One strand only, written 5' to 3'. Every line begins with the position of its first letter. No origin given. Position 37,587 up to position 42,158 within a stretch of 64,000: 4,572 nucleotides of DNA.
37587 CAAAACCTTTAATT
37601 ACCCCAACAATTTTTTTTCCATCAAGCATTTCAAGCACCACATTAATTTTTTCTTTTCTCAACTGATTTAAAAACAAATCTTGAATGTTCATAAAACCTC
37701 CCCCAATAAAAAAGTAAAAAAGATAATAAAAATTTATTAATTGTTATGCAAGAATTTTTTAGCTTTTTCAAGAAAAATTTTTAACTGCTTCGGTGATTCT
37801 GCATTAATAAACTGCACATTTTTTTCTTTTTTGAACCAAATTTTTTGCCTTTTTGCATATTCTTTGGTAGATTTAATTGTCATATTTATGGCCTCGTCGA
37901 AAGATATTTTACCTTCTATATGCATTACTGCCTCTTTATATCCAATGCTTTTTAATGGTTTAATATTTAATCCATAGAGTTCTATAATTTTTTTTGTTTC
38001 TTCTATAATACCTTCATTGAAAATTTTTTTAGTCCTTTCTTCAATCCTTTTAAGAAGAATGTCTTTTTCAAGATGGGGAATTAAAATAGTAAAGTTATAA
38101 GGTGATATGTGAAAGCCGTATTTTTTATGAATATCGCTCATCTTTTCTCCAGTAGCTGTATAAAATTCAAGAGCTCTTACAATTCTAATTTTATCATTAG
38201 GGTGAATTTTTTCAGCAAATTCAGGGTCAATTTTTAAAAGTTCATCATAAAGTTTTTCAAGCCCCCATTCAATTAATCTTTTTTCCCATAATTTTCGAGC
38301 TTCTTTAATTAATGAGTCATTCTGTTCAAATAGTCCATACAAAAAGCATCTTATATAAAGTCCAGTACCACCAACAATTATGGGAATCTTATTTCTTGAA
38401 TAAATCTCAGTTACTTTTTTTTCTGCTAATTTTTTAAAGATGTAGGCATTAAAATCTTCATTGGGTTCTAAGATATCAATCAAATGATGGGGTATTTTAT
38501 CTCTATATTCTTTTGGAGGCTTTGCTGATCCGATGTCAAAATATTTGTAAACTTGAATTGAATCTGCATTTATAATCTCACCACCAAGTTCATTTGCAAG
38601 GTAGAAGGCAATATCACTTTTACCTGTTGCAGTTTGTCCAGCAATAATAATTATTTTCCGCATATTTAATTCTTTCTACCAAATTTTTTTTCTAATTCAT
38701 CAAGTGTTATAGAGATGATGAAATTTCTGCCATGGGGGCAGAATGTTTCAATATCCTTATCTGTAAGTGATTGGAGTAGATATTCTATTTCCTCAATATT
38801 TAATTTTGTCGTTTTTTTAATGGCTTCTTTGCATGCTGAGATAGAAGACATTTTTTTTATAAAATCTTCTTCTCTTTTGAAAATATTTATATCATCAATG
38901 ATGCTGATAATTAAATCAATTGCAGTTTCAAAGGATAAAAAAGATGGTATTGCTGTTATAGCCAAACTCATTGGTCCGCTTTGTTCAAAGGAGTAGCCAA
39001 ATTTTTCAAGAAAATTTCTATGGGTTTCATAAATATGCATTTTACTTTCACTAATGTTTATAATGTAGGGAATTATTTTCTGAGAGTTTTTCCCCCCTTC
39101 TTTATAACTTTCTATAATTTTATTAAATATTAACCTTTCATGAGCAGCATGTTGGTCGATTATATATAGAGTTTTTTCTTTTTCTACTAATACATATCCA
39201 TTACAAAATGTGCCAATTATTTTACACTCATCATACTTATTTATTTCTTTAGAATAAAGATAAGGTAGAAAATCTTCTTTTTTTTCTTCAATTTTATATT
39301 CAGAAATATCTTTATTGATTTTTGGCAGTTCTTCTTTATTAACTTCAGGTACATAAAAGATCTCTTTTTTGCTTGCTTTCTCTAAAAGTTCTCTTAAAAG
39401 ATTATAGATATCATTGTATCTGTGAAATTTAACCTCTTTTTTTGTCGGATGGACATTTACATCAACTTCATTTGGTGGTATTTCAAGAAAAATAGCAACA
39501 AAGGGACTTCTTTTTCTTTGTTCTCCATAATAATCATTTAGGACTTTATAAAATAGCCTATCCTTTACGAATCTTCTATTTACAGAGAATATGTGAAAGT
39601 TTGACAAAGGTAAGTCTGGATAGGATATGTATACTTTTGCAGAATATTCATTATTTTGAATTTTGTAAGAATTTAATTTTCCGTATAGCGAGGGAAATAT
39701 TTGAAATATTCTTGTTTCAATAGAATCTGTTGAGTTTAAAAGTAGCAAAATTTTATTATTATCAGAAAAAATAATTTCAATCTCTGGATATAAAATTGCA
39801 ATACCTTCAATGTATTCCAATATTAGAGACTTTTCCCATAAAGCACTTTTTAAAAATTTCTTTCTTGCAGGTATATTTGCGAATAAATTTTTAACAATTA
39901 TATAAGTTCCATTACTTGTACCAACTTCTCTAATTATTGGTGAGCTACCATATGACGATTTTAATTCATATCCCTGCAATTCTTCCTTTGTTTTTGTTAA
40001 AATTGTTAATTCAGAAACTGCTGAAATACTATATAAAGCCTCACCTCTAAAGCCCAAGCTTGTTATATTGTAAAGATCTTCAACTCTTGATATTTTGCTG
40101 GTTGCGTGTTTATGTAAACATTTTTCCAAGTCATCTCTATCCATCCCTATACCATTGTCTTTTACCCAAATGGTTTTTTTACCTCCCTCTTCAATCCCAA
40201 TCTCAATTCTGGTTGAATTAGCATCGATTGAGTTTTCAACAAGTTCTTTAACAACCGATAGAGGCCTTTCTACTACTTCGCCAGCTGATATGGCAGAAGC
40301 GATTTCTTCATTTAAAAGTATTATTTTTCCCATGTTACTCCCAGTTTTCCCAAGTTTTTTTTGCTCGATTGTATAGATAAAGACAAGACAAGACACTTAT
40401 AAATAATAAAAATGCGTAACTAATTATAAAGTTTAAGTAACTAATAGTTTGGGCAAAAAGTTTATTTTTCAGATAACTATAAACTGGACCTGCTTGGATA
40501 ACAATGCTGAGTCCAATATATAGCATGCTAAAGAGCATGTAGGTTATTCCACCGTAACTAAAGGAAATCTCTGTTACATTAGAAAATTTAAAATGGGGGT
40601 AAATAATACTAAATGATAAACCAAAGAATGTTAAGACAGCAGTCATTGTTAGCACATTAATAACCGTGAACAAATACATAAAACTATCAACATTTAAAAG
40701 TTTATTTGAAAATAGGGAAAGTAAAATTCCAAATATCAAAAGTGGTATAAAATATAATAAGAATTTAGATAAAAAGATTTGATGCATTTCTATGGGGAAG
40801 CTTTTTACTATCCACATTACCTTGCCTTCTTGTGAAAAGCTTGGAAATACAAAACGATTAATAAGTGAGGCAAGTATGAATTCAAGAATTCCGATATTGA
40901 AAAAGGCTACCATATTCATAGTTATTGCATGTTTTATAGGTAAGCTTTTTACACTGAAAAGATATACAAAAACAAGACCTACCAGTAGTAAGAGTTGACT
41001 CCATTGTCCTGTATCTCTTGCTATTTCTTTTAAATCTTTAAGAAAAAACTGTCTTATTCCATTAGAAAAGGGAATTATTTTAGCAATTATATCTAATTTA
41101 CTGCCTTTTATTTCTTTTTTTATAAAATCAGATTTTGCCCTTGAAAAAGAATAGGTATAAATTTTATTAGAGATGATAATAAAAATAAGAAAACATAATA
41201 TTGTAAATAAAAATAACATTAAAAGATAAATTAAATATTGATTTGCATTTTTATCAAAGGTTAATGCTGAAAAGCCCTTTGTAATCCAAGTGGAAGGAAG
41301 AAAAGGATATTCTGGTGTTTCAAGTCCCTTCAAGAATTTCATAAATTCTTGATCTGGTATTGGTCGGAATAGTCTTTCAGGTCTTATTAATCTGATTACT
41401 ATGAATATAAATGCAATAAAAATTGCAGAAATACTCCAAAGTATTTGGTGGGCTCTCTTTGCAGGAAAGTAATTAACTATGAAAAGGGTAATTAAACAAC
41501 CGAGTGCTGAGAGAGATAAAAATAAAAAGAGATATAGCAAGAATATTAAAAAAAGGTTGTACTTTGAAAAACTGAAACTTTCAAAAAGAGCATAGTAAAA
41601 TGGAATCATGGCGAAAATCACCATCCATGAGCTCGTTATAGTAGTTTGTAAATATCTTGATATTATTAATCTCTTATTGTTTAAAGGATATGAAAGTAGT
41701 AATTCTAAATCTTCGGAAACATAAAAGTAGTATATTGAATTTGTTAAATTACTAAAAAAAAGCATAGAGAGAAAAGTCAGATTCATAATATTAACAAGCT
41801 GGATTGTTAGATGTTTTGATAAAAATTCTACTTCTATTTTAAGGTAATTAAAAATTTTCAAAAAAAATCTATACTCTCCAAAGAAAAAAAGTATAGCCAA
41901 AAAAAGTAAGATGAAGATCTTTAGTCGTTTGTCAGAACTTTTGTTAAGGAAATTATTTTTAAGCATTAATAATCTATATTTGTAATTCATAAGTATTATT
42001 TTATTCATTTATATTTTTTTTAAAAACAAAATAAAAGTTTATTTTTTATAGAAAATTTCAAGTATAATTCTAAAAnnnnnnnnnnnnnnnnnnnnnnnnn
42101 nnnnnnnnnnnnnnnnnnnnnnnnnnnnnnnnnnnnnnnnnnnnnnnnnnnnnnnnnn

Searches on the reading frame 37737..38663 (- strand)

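Call 54: search_protein_families(library=pfam, proteins=[window:37737-38663:-], max_evalue=0.00001)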
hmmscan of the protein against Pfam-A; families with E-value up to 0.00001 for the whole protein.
window:37737-38663:- (308 aa): 2 families
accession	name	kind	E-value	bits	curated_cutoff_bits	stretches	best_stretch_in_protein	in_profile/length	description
PF01715.23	IPPT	-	2e-76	257.3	23.6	1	37-280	1-243/243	IPP transferase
PF01745.22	IPT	-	3e-06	27.2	20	0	3-52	2-51/233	Isopentenyl transferase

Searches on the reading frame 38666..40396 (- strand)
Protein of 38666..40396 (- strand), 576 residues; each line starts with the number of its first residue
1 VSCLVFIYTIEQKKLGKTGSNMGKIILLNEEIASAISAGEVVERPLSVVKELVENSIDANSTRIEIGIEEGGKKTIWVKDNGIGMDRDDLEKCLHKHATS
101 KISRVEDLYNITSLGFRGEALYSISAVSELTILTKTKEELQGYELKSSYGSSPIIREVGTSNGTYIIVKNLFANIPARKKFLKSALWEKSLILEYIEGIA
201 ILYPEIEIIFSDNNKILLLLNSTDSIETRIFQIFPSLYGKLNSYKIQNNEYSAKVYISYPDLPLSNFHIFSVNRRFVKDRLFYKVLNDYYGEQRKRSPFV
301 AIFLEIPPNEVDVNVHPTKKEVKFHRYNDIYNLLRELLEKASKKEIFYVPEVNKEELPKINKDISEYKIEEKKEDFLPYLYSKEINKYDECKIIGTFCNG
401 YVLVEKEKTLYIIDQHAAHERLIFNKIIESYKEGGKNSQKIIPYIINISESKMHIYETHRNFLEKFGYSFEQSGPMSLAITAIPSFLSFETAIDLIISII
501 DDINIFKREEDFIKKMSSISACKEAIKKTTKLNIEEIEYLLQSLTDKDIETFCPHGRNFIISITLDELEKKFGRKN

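Call 54: search_protein_families(library=pfam, proteins=[window:38666-40396:-], max_evalue=0.00001)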
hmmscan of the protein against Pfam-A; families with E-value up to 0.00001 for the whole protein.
window:38666-40396:- (576 aa): 4 families
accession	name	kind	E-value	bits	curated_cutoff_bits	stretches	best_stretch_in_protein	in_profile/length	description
PF08676.16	MutL_C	-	1.1e-27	96.9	25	1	394-532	1-142/142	MutL C terminal dimerisation domain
PF01119.25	DNA_mis_repair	-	2e-22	79.5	26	1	244-341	16-117/119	DNA mismatch repair protein, C-terminal domain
PF13589.12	HATPase_c_3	-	1e-14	55.1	25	1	47-146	5-104/137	Histidine kinase-, DNA gyrase B-, and HSP90-like ATPase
PF02518.31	HATPase_c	-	2.5e-08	34.8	26.4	1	44-99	5-63/111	Histidine kinase-, DNA gyrase B-, and HSP90-like ATPase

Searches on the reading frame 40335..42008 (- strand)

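Call 54: search_protein_families(library=pfam, proteins=[window:40335-42008:-], max_evalue=0.00001)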
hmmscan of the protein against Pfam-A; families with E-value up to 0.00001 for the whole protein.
window:40335-42008:- (557 aa): 2 families
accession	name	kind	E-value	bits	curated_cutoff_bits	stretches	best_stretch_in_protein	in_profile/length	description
PF16949.11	ABC_tran_2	-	1.7e-89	301.6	25.7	1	25-541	4-525/542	Putative ATP-binding cassette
PF12698.13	ABC2_membrane_3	-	1.7e-08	34.4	31.6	1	75-278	167-347/347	ABC-2 family transporter protein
